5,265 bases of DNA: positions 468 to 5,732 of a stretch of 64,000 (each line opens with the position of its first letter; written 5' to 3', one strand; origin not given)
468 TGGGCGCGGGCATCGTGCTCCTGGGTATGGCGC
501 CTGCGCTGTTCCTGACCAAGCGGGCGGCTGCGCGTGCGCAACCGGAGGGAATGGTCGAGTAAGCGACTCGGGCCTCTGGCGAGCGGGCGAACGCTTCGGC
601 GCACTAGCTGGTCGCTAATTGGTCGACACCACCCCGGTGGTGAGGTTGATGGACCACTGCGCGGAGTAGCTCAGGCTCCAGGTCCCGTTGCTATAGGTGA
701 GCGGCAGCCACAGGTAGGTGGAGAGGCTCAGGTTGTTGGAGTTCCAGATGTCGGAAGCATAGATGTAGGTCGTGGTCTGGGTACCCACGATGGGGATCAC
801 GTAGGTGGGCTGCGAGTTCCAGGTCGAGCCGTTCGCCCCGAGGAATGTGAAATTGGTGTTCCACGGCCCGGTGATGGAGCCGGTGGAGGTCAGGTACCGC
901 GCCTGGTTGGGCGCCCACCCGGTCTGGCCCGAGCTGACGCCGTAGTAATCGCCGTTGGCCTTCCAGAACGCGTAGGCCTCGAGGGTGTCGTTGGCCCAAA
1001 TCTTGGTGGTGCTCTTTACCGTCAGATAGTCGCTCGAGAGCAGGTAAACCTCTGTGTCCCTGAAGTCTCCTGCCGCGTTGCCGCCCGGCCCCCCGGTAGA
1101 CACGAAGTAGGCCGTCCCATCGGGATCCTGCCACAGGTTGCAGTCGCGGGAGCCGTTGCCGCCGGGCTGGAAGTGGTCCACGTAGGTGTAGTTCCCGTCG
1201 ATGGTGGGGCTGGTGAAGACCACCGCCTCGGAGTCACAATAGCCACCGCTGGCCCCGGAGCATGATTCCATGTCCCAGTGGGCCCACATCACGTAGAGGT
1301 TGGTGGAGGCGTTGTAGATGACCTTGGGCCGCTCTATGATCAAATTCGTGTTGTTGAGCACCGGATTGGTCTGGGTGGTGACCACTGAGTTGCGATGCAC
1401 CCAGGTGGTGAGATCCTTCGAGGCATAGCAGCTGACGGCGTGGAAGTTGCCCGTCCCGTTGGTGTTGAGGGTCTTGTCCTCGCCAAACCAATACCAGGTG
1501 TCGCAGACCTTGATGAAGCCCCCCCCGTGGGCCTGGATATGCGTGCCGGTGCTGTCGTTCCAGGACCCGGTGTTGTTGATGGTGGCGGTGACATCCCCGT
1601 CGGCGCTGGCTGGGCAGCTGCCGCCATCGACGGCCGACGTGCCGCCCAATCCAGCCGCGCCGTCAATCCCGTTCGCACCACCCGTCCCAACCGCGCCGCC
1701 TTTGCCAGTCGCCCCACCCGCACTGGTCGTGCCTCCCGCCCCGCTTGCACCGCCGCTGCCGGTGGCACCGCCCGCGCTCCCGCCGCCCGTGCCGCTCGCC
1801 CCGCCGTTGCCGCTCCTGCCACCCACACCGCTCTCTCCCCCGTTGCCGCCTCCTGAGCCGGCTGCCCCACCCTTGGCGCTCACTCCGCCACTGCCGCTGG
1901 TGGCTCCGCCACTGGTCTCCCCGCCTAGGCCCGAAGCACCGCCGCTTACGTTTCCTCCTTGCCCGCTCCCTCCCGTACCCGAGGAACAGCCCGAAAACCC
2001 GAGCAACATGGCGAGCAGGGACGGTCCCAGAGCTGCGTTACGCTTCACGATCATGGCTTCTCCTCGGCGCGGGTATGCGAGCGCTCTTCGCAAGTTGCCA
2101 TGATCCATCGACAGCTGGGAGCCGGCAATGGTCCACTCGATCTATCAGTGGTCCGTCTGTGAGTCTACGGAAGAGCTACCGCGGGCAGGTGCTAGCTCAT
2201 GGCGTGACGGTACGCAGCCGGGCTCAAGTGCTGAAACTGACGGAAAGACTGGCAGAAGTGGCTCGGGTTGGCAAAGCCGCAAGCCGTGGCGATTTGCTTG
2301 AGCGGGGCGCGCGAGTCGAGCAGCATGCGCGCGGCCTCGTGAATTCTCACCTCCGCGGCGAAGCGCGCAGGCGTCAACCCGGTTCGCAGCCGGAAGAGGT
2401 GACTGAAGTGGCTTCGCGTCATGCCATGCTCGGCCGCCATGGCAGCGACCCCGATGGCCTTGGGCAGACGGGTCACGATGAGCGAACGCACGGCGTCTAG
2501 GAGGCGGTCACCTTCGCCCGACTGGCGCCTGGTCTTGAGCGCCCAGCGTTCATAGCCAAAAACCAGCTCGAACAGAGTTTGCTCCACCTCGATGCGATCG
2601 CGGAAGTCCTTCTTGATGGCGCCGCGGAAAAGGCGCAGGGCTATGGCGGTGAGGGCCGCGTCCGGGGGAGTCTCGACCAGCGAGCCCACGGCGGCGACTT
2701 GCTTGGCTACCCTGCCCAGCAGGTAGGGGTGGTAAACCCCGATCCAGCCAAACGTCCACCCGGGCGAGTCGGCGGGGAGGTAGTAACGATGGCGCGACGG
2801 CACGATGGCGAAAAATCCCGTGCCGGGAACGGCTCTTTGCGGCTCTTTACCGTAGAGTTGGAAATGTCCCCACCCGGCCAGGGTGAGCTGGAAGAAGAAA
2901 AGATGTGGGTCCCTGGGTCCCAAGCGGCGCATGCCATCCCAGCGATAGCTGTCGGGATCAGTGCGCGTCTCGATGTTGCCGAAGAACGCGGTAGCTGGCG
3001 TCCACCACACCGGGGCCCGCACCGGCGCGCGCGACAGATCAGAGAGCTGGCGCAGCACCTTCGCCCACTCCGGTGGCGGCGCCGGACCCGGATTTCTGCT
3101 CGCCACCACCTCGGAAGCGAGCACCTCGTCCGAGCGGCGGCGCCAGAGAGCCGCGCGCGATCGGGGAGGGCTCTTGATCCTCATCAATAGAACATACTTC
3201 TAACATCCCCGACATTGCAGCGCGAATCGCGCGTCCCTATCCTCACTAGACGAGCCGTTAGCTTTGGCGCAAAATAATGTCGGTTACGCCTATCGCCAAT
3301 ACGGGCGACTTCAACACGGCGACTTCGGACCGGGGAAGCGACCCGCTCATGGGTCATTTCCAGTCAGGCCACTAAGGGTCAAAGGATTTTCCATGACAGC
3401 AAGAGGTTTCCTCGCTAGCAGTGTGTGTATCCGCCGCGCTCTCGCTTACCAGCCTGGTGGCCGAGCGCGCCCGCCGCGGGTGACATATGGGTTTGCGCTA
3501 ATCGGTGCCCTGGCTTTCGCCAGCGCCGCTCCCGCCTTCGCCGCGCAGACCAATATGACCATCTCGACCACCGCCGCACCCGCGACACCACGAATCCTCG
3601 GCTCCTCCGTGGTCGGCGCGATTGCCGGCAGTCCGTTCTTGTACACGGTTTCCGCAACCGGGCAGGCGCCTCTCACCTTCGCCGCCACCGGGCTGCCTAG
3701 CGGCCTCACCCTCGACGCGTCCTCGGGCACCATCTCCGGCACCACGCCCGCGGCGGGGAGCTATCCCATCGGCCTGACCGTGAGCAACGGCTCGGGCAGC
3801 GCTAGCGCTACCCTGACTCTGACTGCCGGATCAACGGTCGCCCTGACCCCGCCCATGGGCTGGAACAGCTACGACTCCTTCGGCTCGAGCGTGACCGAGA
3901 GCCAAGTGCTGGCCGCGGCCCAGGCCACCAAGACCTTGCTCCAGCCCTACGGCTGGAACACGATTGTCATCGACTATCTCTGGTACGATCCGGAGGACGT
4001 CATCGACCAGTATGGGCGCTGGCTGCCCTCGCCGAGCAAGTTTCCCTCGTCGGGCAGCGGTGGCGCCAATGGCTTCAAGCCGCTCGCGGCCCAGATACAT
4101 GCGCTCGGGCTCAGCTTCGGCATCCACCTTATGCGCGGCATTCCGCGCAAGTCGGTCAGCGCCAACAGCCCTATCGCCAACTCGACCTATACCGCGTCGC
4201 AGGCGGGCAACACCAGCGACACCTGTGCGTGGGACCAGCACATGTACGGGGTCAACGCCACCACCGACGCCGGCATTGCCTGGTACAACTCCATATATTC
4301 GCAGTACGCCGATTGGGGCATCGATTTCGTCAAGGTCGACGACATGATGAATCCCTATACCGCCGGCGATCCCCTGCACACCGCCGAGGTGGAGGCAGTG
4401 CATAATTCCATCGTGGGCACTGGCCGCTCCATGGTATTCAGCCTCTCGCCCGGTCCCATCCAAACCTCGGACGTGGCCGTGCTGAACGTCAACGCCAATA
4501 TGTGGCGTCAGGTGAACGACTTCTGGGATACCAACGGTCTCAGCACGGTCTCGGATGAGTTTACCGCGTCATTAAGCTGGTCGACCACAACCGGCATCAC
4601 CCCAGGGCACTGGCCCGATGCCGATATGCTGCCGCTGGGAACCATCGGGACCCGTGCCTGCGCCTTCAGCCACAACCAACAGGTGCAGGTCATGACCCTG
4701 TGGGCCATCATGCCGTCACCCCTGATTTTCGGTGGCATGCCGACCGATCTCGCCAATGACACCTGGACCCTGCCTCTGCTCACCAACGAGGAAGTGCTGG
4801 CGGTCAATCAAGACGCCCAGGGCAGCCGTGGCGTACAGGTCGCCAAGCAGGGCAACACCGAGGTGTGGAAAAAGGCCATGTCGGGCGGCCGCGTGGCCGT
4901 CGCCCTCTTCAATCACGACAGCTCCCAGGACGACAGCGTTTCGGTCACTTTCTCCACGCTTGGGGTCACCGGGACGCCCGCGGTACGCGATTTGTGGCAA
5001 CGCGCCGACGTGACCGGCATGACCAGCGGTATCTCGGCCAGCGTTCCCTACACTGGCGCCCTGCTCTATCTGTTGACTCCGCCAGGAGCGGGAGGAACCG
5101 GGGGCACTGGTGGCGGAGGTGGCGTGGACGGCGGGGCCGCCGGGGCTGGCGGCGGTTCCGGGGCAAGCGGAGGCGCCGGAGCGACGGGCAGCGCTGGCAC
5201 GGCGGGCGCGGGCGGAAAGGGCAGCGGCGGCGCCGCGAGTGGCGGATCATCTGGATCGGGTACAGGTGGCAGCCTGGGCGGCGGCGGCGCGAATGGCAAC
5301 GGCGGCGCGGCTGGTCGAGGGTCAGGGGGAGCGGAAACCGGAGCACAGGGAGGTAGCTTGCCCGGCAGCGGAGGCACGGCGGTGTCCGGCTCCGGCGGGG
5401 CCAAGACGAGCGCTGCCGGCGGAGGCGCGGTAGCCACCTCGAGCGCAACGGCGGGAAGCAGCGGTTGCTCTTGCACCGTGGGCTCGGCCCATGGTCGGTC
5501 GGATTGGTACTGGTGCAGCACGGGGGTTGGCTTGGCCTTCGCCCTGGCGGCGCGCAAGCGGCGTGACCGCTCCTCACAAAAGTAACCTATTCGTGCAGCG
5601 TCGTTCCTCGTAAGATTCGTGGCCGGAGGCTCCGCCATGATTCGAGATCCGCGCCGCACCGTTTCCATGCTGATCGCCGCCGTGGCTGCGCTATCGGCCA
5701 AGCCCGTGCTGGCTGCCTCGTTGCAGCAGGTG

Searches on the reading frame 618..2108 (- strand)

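Call 70: search_protein_families(library=pfam, proteins=[window:618-2108:-], max_evalue=0.05)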
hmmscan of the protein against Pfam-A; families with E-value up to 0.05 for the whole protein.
window:618-2108:- (497 aa): 1 family
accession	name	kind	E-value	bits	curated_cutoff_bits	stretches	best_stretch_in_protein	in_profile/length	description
PF04616.20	Glyco_hydro_43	-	1.1e-09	38.5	32.2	1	215-418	25-223/288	Glycosyl hydrolases family 43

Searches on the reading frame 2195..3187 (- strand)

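Call 70: search_protein_families(library=pfam, proteins=[window:2195-3187:-], max_evalue=0.05)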
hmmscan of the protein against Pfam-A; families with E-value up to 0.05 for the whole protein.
window:2195-3187:- (331 aa): 3 families
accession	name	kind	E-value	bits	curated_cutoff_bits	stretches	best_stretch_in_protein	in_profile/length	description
PF12833.13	HTH_18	-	3.1e-22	79.1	33.6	1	250-328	1-79/80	Helix-turn-helix domain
PF00165.29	HTH_AraC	-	9.6e-13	48.4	26.6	2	292-328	7-42/42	Bacterial regulatory helix-turn-helix proteins, AraC family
PF02311.25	AraC_binding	-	2.6e-05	24.4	21.1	1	97-209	24-135/135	AraC-like ligand binding domain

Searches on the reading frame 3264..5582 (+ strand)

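Call 70: search_protein_families(library=pfam, proteins=[window:3264-5582:+], max_evalue=0.05)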
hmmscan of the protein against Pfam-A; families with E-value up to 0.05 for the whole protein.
window:3264-5582:+ (773 aa): 5 families
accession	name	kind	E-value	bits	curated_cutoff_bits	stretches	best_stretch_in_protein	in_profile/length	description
PF16499.11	Melibiase_2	-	2.9e-20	73.2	23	1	343-517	116-284/284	Alpha galactosidase A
PF17801.7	Melibiase_C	-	3.9e-16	59.3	22.9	1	529-604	1-71/71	Alpha galactosidase C-terminal beta sandwich domain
PF05345.18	He_PIG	-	8.5e-13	49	24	1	114-187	8-94/96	Putative Ig domain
PF17450.8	Melibiase_2_C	-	2.2e-05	25.1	22.5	1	520-567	1-49/87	Alpha galactosidase A C-terminal beta sandwich domain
PF00801.26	PKD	-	0.0046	17.4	23.5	1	147-187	39-79/80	PKD domain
